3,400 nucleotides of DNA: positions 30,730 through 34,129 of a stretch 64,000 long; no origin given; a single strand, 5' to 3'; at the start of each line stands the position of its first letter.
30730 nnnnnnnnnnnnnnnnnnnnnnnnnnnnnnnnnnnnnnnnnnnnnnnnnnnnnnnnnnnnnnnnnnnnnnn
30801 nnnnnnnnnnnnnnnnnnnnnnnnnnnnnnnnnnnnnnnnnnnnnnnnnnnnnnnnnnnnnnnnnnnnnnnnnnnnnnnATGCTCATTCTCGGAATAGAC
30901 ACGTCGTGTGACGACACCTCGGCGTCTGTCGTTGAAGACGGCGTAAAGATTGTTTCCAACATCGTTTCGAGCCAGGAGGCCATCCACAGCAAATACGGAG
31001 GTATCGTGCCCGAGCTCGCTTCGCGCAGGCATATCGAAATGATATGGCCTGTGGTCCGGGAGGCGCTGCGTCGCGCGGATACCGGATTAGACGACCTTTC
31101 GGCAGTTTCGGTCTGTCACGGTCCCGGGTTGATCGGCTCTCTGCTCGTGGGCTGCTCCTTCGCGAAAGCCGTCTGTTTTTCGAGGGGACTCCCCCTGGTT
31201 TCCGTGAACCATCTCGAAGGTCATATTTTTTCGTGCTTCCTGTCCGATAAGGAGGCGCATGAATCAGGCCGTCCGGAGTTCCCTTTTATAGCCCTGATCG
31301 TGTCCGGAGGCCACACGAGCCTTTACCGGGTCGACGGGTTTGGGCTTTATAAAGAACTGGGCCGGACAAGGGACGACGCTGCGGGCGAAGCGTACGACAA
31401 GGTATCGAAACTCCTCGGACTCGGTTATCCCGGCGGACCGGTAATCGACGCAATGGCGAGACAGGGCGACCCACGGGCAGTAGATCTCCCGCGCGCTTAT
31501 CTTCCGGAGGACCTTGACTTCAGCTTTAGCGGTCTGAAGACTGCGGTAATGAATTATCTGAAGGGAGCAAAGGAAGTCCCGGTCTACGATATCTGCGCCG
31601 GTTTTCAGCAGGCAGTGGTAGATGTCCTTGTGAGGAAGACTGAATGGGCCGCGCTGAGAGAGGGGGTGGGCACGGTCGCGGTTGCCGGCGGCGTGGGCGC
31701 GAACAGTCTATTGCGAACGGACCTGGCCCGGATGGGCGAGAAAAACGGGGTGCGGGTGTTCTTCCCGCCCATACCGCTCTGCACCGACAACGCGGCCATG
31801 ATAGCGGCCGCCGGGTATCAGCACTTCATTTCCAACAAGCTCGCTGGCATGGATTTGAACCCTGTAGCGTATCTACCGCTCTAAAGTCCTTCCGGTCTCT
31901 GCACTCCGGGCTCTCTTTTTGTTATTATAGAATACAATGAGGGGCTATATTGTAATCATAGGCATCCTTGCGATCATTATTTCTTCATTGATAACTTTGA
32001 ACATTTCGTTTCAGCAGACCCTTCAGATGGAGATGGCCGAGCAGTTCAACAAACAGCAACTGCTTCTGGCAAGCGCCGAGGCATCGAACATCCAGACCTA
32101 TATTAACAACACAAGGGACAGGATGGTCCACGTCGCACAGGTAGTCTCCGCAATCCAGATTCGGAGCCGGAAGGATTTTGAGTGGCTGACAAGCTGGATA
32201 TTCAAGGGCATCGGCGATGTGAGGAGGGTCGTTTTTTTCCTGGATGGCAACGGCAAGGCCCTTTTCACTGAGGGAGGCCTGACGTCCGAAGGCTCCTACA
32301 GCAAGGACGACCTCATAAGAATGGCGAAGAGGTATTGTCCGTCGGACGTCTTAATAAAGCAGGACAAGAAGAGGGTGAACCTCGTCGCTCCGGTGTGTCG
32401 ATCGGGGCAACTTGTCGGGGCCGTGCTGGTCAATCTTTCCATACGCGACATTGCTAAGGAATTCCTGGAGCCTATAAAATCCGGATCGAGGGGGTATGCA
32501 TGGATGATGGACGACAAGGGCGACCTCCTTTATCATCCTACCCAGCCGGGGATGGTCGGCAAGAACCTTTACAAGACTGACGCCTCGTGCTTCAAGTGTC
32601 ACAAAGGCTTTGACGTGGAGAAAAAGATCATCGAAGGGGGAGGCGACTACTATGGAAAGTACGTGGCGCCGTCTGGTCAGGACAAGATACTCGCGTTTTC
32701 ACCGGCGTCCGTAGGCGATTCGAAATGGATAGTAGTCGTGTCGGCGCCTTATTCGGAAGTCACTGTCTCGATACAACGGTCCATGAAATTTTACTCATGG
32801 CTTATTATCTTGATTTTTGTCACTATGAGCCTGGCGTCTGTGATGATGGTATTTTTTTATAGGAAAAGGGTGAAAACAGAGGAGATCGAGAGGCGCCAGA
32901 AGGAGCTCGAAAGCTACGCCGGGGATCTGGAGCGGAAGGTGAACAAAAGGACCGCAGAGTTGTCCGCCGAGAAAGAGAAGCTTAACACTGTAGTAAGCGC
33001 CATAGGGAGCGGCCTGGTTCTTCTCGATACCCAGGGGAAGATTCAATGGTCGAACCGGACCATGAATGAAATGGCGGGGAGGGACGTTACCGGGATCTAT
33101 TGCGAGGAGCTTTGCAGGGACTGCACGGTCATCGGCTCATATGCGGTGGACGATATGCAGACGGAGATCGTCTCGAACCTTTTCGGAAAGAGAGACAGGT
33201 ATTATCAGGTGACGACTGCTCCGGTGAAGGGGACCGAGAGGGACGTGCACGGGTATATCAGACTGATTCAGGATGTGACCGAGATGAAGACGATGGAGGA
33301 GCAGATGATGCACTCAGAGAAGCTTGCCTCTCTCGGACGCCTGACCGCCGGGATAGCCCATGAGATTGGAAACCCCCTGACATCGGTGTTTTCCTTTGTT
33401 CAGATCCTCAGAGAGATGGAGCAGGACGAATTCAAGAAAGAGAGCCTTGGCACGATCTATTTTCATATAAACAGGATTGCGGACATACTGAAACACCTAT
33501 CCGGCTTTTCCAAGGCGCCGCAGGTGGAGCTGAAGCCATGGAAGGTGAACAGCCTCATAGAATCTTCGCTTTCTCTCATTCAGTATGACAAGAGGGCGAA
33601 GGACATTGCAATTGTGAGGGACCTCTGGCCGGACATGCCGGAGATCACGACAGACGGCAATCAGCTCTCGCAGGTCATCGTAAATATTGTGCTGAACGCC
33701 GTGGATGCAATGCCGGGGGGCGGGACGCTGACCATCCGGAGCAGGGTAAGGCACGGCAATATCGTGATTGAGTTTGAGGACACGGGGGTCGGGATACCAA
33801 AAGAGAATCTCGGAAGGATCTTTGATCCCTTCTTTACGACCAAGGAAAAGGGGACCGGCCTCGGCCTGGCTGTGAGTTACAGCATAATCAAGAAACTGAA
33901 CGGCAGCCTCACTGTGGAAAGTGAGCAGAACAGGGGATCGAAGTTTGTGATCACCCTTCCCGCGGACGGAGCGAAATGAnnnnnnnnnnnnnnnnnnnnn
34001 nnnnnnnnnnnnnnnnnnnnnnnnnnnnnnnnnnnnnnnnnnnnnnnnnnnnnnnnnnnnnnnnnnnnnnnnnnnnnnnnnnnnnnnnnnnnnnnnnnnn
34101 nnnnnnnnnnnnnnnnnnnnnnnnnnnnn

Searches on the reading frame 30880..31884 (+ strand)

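Call 20: search_protein_families(library=pfam, proteins=[window:30880-31884:+], max_evalue=0.0001)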
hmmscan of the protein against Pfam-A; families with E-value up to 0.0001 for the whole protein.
window:30880-31884:+ (334 aa): 2 families
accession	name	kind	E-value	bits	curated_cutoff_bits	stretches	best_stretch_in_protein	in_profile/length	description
PF00814.31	TsaD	-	4.4e-91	305.7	24.8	1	23-309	1-263/264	tRNA N6-adenosine threonylcarbamoyltransferase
PF22521.2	HypF_C_2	-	4.6e-07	30.3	27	1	227-297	157-228/241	Carbamoyltransferase, Kae1-like Domain, second subdomain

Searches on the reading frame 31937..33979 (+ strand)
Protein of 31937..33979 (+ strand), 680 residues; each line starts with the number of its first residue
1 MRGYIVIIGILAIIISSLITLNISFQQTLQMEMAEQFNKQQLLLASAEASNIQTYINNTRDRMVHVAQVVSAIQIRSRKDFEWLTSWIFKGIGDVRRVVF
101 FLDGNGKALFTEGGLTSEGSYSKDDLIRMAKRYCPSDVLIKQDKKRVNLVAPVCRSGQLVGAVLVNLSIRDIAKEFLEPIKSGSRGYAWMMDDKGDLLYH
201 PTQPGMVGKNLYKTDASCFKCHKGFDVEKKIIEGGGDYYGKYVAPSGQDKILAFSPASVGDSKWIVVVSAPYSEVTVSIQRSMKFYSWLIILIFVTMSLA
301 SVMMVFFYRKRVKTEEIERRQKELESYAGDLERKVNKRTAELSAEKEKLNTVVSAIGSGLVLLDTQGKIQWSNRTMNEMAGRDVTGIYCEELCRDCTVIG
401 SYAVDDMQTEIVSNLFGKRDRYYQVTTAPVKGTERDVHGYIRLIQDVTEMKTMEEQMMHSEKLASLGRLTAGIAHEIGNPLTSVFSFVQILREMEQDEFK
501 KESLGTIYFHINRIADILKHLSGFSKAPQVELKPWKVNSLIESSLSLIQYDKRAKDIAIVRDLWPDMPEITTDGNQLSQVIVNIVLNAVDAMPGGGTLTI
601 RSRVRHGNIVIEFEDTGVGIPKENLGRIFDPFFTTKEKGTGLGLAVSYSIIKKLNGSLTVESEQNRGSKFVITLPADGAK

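Call 20: search_protein_families(library=pfam, proteins=[window:31937-33979:+], max_evalue=0.0001)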
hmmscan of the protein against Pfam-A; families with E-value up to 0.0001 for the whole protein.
window:31937-33979:+ (680 aa): 7 families
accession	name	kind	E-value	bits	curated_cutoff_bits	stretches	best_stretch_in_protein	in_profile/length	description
PF02518.31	HATPase_c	-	1.5e-27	96.7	26.4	1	573-677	2-110/111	Histidine kinase-, DNA gyrase B-, and HSP90-like ATPase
PF02743.24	dCache_1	-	2e-17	64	45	1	32-269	2-240/240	Cache domain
PF00512.31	HisKA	-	5.3e-10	39.7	26.9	1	466-526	2-62/66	His Kinase A (phospho-acceptor) domain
PF17201.10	Cache_3-Cache_2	-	1.5e-07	31.5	27.7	1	151-280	165-294/299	Cache 3/Cache 2 fusion domain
PF17200.10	sCache_2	-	1.9e-06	28.3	25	1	169-214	37-84/155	Single Cache domain 2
PF08448.16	PAS_4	-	1.6e-05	25.5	23.1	0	410-450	69-108/110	PAS fold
PF08269.17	dCache_2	-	7.4e-05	22.5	26.5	1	169-215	77-124/298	Cache domain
